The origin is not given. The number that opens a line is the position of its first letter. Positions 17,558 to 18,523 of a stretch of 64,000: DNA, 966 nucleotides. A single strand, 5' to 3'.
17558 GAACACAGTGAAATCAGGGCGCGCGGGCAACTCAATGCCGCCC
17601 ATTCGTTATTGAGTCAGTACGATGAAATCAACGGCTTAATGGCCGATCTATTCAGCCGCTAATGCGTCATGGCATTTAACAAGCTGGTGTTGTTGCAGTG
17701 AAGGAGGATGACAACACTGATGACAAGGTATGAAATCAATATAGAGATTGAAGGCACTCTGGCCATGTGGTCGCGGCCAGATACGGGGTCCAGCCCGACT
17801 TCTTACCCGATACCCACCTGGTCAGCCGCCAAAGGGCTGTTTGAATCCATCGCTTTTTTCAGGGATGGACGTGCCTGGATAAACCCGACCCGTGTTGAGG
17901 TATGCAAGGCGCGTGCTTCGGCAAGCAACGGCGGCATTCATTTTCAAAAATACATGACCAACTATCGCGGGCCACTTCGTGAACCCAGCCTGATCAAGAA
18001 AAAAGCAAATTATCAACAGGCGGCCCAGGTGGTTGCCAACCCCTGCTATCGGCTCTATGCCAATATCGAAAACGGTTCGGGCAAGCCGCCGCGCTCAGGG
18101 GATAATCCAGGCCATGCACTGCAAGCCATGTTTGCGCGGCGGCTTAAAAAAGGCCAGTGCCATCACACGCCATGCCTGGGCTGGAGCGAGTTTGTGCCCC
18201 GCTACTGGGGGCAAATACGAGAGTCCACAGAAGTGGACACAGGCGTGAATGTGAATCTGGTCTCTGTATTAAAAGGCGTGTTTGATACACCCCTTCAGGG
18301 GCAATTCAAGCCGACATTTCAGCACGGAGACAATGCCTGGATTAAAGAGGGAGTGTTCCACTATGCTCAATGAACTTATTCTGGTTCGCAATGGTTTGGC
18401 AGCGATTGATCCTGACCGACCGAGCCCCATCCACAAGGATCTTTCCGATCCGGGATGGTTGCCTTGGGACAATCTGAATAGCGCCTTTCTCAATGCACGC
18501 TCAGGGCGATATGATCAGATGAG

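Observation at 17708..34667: Tandem type I-C CRISPR-Cas locus: two divergent interference modules, one adaptation module, one array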

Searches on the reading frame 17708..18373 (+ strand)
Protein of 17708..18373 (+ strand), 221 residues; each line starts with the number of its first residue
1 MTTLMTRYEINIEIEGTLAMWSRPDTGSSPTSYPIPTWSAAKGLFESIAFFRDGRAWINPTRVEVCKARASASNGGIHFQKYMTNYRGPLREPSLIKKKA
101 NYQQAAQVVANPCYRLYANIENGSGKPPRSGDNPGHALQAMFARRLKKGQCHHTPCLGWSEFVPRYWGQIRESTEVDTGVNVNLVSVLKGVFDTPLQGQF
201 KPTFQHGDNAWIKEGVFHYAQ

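Call 4: search_protein_families(library=ncbifam, proteins=[window:17708-18373:+])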
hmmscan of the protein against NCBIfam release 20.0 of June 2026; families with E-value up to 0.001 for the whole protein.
window:17708-18373:+ (221 aa): 2 families
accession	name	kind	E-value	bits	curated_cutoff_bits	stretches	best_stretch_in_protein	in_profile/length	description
TIGR01876.1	cas_Cas5d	exception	1.8e-09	38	85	1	12-164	1-136/203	type I-C CRISPR-associated protein Cas5c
TIGR02593.1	CRISPR_cas5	subfamily_domain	0.0004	20.1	17.8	0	12-48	4-40/43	CRISPR-associated protein Cas5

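Call 5: search_protein_families(library=pfam, proteins=[window:17708-18373:+])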
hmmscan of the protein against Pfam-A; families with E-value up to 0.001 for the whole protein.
window:17708-18373:+ (221 aa): 1 family
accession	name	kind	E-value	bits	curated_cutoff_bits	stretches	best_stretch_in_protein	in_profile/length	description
PF09704.15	Cas_Cas5d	-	2e-08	34.9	23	1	12-164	4-149/217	CRISPR-associated protein (Cas_Cas5)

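Call 10: find_homologous_proteins(query=window:17708-18373:+)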
Query window:17708-18373:+ (221 aa): 411 proteins with E <= 0.001 among 451 candidates; the best 120 are listed.
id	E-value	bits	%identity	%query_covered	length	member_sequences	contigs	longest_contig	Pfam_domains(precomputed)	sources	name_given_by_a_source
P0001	2.1e-138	477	92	100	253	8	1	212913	PF09704.16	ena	-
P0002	3.4e-117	408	81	98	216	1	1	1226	PF09704.16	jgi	-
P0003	7.2e-116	404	80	98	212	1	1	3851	PF09704.16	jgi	-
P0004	1.8e-115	402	80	98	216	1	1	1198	PF09704.16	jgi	-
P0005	1.2e-114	399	77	98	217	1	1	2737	PF09704.16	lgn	-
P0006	2.2e-113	395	75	98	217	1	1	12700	PF09704.16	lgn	-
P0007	2.2e-109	382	74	98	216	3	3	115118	PF09704.16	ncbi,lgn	-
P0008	1.0e-104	367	74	98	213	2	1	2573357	PF09704.16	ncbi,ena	-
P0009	3.7e-102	359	69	98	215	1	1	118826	PF09704.16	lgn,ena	-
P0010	3.1e-101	356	68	98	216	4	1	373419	PF09704.16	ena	-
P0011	8.1e-100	351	66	98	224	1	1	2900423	PF09704.16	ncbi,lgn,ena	-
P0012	2.2e-98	346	68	95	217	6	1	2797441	PF09704.16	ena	-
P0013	5.0e-98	345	71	91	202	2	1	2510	PF09704.16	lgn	-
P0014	1.7e-95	337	66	98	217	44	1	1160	PF09704.16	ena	-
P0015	2.8e-94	333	64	98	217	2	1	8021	PF09704.16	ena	-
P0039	3.5e-85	303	63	96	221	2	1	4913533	PF09704.16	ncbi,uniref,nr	ncbi:CRISPR-associated protein Cas5 [Paraneptunicella aestuarii]|uniref:CRISPR-associated protein Ca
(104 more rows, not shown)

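Call 11: search_solved_structures(query=window:17708-18373:+, max_evalue=1, show_alignments=2)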
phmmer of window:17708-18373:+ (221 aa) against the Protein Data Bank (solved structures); distinct sequences matched with E-value up to 1: 8.
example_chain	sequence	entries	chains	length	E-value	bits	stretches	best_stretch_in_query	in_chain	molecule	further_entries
3vzi_A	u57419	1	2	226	4.4e-09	39.4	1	8-164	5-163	Crispr-associated protein Cas5, dvulg subtype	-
8g9t_N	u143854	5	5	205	7.2e-08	35.4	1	12-163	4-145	Cas5 | pre-crRNA processing endonuclease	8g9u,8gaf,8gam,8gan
8g9s_N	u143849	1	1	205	1.9e-07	34.1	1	12-163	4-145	Cas5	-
8dex_A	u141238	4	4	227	1.3e-06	31.4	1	7-164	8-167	pre-crRNA processing endonuclease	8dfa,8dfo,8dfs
8dej_A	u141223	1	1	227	1.3e-06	31.3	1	7-164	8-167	pre-crRNA processing endonuclease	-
7kha_A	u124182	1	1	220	2.6e-06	30.3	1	8-164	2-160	CRISPR-associated protein, CT1134 family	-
3kg4_A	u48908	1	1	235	4.6e-06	29.5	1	9-168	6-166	Uncharacterized protein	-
4f3m_A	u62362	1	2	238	0.092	15.4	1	7-50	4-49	BH0337 protein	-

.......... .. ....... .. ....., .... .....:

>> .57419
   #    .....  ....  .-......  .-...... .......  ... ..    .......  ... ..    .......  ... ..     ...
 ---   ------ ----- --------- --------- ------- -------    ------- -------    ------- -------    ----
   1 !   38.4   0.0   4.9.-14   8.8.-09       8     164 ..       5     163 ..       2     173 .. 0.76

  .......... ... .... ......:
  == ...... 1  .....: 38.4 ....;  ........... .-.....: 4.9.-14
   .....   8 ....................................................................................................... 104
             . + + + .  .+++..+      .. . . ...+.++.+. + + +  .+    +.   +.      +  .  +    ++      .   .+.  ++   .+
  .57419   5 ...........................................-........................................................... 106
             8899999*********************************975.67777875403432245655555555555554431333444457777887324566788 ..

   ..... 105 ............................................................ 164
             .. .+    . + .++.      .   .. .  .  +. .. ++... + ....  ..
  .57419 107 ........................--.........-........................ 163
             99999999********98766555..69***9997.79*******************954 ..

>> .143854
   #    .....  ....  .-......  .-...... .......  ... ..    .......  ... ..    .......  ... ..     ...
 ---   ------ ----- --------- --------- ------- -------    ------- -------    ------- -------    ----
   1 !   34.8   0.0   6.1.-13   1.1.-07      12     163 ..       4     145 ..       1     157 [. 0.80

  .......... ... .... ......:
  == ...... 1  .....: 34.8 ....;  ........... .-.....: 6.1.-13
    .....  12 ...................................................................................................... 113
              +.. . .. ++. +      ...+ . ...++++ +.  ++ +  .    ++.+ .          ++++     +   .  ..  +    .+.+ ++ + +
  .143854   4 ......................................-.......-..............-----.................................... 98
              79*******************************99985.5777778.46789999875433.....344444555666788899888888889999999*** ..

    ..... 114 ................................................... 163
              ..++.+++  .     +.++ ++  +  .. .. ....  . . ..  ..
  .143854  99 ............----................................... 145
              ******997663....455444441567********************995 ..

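Call 12: find_encoding_contigs(protein=P0039, flank=10000, max_places=3)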
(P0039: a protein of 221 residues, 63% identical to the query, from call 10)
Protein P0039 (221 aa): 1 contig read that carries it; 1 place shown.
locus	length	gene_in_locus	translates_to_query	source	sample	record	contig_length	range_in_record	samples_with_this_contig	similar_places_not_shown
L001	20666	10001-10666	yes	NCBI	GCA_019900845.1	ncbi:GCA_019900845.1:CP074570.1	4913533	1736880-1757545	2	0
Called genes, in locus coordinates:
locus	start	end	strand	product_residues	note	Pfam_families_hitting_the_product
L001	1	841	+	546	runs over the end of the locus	PF00528:BPD_transp_1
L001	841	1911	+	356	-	PF00005:ABC_tran, PF02463:SMC_N (faint), PF13304:AAA_21 (weak), PF08402:TOBE_2 (weak)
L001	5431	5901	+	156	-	PF07022:Phage_CI_repr (faint)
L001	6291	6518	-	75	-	-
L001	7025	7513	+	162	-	PF07022:Phage_CI_repr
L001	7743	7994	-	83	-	-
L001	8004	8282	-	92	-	-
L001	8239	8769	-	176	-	-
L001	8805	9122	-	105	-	-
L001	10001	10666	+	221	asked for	PF09704:Cas_Cas5d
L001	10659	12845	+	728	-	-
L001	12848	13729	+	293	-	PF05107:Cas_Cas7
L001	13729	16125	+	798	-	PF00270:DEAD, PF22590:Cas3-like_C_2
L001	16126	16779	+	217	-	PF01930:Cas_Cas4, PF12705:PDDEXK_1 (weak)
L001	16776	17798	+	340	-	PF01867:Cas_Cas1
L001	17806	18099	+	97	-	PF09827:CRISPR_Cas2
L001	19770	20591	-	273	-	-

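Call 13: find_encoding_contigs(protein=P0001, flank=10000, max_places=3)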
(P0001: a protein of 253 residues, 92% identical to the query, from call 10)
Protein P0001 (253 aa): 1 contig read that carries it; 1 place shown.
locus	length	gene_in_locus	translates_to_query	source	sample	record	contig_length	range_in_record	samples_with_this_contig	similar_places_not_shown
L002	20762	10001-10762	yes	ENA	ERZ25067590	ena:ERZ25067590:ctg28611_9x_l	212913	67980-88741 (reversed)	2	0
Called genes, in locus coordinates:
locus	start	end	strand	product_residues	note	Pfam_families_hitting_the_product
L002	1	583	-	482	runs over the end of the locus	PF01420:Methylase_S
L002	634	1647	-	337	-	PF13310:Virulence_RhuM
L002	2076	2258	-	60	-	-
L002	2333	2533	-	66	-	-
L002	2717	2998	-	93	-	-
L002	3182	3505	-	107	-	-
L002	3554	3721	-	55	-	-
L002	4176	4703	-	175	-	PF04313:HSDR_N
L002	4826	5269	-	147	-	PF13166:AAA_13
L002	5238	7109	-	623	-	PF13166:AAA_13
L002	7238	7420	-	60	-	-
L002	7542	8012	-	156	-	-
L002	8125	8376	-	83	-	PF20464:MmeI_N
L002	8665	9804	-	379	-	PF07995:GSDH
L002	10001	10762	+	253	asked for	PF09704:Cas_Cas5d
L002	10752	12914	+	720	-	-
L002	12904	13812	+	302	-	PF05107:Cas_Cas7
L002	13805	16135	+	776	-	PF00270:DEAD (weak), PF22590:Cas3-like_C_2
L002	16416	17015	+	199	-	PF01966:HD (weak), PF18019:Cas3_HD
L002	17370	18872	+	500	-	PF22590:Cas3-like_C_2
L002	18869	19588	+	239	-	PF09704:Cas_Cas5d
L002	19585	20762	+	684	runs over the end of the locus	PF09709:Cas_Csd1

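Call 26: search_protein_families(library=ncbifam, proteins=[L001:10001-10666:+, L001:10659-12845:+, L001:12848-13729:+, L001:13729-16125:+, L002:10752-12914:+, L002:12904-13812:+, L002:13805-16135:+], max_evalue=0.01)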
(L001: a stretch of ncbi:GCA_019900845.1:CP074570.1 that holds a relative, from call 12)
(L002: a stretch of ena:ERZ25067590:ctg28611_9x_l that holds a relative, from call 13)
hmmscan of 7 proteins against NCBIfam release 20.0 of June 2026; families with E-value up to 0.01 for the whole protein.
L001:10001-10666:+ (221 aa): 2 families
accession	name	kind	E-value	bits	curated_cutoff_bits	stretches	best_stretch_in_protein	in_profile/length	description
TIGR01876.1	cas_Cas5d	exception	4.5e-11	43.3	85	1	11-185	1-162/203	type I-C CRISPR-associated protein Cas5c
TIGR02593.1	CRISPR_cas5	subfamily_domain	8e-06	25.5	17.8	1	10-47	3-40/43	CRISPR-associated protein Cas5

L001:10659-12845:+ (728 aa): 0 families

L001:12848-13729:+ (293 aa): 3 families
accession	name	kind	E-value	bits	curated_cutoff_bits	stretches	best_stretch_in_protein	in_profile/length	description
TIGR02589.1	cas_Csd2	exception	6.9e-31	107.7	182.25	1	12-277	6-276/284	type I-C CRISPR-associated protein Cas7/Csd2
TIGR01595.1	cas_CT1132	subfamily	7.5e-27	94.5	125.8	1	11-265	8-260/268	CRISPR-associated protein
TIGR02590.1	cas_Csh2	exception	5.9e-17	62.1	171.55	1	11-207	5-195/286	type I-B CRISPR-associated protein Cas7/Csh2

L001:13729-16125:+ (798 aa): 7 families
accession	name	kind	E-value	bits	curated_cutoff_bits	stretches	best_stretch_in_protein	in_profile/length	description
TIGR02621.3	cas3_GSU0051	exception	1.9e-25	89.8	400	1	452-695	220-443/854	type I-G CRISPR-associated helicase/endonuclease Cas3g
TIGR01587.1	cas3_core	equivalog_domain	1.4e-15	57.3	102.45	1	286-625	5-323/358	CRISPR-associated helicase Cas3'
TIGR01596.1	cas3_HD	equivalog_domain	1e-08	35.4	43.45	1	50-218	28-178/178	CRISPR-associated endonuclease Cas3''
TIGR02562.1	cas3_yersinia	equivalog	1.4e-05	23.2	565.95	1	553-623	810-881/1110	type I-F CRISPR-associated helicase Cas3f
NF007248.0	PRK09694.1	equivalog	5.8e-05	21.3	569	1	513-622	563-663/878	CRISPR-associated helicase/endonuclease Cas3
TIGR04095.1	dnd_restrict_1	equivalog_domain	0.00014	21.1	600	0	583-640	342-403/451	DNA phosphorothioation system restriction enzyme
TIGR03158.1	cas3_cyano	exception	0.0014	17.9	69.1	0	569-618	307-356/357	type I-D CRISPR-associated helicase Cas3'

L002:10752-12914:+ (720 aa): 1 family
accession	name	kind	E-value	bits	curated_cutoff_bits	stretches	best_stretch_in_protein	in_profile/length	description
TIGR01863.1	cas_Csd1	equivalog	0.0003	19.5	218.65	1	247-334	182-268/588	type I-C CRISPR-associated protein Cas8c/Csd1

L002:12904-13812:+ (302 aa): 3 families
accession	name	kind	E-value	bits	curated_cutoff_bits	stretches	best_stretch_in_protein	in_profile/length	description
TIGR02589.1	cas_Csd2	exception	6.2e-30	104.6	182.25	1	15-279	6-268/284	type I-C CRISPR-associated protein Cas7/Csd2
TIGR01595.1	cas_CT1132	subfamily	8.5e-26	91.1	125.8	1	10-259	4-244/268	CRISPR-associated protein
TIGR02590.1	cas_Csh2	exception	3e-15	56.4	171.55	1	14-222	5-200/286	type I-B CRISPR-associated protein Cas7/Csh2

L002:13805-16135:+ (776 aa): 5 families
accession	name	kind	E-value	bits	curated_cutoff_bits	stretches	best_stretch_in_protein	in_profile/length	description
TIGR02621.3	cas3_GSU0051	exception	5.4e-26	91.7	400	1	387-607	170-378/854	type I-G CRISPR-associated helicase/endonuclease Cas3g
TIGR01587.1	cas3_core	equivalog_domain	2.2e-20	73.1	102.45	1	272-603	4-319/358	CRISPR-associated helicase Cas3'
TIGR01596.1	cas3_HD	equivalog_domain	1.9e-09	37.9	43.45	1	54-211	29-178/178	CRISPR-associated endonuclease Cas3''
TIGR02562.1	cas3_yersinia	equivalog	4.4e-06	24.8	565.95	1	554-605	830-881/1110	type I-F CRISPR-associated helicase Cas3f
NF007248.0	PRK09694.1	equivalog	3.4e-05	22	569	1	457-603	525-662/878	CRISPR-associated helicase/endonuclease Cas3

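Call 39: search_protein_families(library=padloc, proteins=[window:17708-18373:+, L002:10752-12914:+, L002:12904-13812:+, L002:13805-16135:+], max_evalue=0.00001)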
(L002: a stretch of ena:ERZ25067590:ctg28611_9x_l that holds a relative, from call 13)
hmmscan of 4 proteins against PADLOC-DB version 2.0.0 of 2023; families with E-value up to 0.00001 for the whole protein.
window:17708-18373:+ (221 aa): 6 families
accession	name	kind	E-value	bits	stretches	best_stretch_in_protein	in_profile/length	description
PDLC01264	Cas5c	-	2.7e-18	64.8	1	10-165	1-130/178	CAS-I-C; effector_G5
PDLC01365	Cas5c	-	2.7e-18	64.8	1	10-165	1-130/178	CAS-I-C; effector_G5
PDLC01306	Cas5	-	1.1e-13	49.8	1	12-165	3-130/174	CAS-I; effector_G5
PDLC01644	Cas5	-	1.8e-11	42.8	1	12-165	4-136/192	CAS-I; effector_G5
PDLC00948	Cas5c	-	4.8e-10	38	1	12-164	1-136/203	"CRISPR-associated protein Cas5, subtype I-C/DVULG"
PDLC02096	Cas5b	-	6.4e-07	27.3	1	13-178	7-150/223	-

L002:10752-12914:+ (720 aa): 4 families
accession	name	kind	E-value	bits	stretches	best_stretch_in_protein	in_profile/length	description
PDLC01562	Cas8c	-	3.4e-124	414.2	1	1-710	1-654/658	CAS-I-C; effector_LS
PDLC01647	Cas8c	-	1.8e-09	35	1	203-639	120-493/525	CAS-I-C; effector_LS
PDLC01255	Cas8c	-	2.2e-08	31.4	1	192-401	110-288/527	CAS-I-C; effector_LS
PDLC01370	Cas8c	-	3.8e-07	27.2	1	237-333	151-242/537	CAS-I-C; effector_LS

L002:12904-13812:+ (302 aa): 8 families
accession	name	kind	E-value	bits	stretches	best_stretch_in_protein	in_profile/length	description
PDLC01614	Cas7b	-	2.4e-52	176.3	1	9-279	1-244/247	"CAS-I-B,CAS-I-C; effector_G7"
PDLC01302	Cas7c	-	8.4e-33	112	1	15-280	6-249/261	CAS-I-C; effector_G7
PDLC00958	Cas7c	-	1.6e-30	104.6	1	15-279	6-268/284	"CRISPR-associated protein Cas7/Csd2, subtype I-C/DVULG"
PDLC01253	Cas7c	-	3.2e-27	93.9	1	10-259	4-214/230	CAS-I-C; effector_G7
PDLC00964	Cas7b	-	2.2e-26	91.1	1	10-259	4-244/268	"CRISPR-associated protein, CT1132 family"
PDLC01461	Cas7c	-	1.6e-22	78.5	1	11-236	6-194/250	CAS-I-C; effector_G7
PDLC01303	Cas7b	-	1.4e-18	65.6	1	14-219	5-177/261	CAS-I-B; effector_G7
PDLC00963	Cas7b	-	8e-16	56.4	1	14-222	5-200/286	"CRISPR-associated protein Cas7/Csh2, subtype I-B/HMARI"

L002:13805-16135:+ (776 aa): 24 families
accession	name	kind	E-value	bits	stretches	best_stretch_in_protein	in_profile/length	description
PDLC01765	Cas3c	-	2.7e-96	321.8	1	5-739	13-582/612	-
PDLC01766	Cas3c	-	2.4e-71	239.2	1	53-740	364-978/1009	-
PDLC01759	Cas3b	-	6.7e-62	208.2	1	54-611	29-545/711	-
PDLC02082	Cas3b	-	1.3e-56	190.4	1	55-725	35-671/734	-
PDLC01758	Cas3b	-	4e-40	136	1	107-707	143-712/797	-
PDLC01761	Cas3b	-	1.5e-33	114.5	1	18-683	10-611/705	-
PDLC01763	Cas3b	-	6.9e-29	99.1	1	183-604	183-562/762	-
PDLC01252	Cas3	-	3.7e-25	87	1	272-610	4-295/324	CAS-I; effector_G3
PDLC01764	Cas3b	-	9.2e-23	78.7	1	263-736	283-711/844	-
PDLC00938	Cas3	-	5.9e-21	73.1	1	272-603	4-319/358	CRISPR-associated helicase Cas3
PDLC01769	Cas3g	-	1.1e-19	68.6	1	460-646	242-405/836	-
PDLC01710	Cas3a1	-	2.2e-19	67.4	1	245-604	199-545/745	Cas3_1_CAS-I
PDLC01770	Cas3g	-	1.7e-18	64.5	1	463-616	225-354/733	-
PDLC01762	Cas3b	-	3.3e-18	63.7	1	20-606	8-540/692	-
PDLC01757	Cas3b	-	8.7e-18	62.2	1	56-736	38-629/676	-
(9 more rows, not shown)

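Call 66: find_encoding_contigs(protein=P0008, flank=10000, max_places=2)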
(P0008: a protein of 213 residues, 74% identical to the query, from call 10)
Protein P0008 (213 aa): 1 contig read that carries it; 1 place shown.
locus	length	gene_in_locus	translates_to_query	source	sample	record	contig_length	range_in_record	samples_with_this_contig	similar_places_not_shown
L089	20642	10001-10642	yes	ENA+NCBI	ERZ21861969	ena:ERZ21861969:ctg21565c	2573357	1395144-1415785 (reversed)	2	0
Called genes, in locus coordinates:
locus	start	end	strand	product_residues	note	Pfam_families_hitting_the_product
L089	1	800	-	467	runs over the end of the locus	PF00528:BPD_transp_1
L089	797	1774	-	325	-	PF19300:BPD_transp_1_N (weak), PF00528:BPD_transp_1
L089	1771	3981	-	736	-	PF00496:SBP_bac_5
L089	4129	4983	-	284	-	PF27523:PSD, PF02666:PS_Dcarbxylase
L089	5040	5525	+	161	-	PF02464:CinA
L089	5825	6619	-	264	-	PF03781:FGE-sulfatase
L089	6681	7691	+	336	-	PF01636:APH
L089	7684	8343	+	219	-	PF00483:NTP_transferase, PF12804:NTP_transf_3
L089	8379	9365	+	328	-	PF08279:HTH_11 (faint), PF13280:WYL, PF25583:WCX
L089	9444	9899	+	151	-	PF08797:HIRAN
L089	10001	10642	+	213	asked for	PF09704:Cas_Cas5d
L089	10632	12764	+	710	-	-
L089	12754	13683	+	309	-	PF05107:Cas_Cas7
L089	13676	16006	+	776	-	PF00270:DEAD, PF04851:ResIII (weak), PF22590:Cas3-like_C_2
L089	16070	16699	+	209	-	PF01930:Cas_Cas4, PF12705:PDDEXK_1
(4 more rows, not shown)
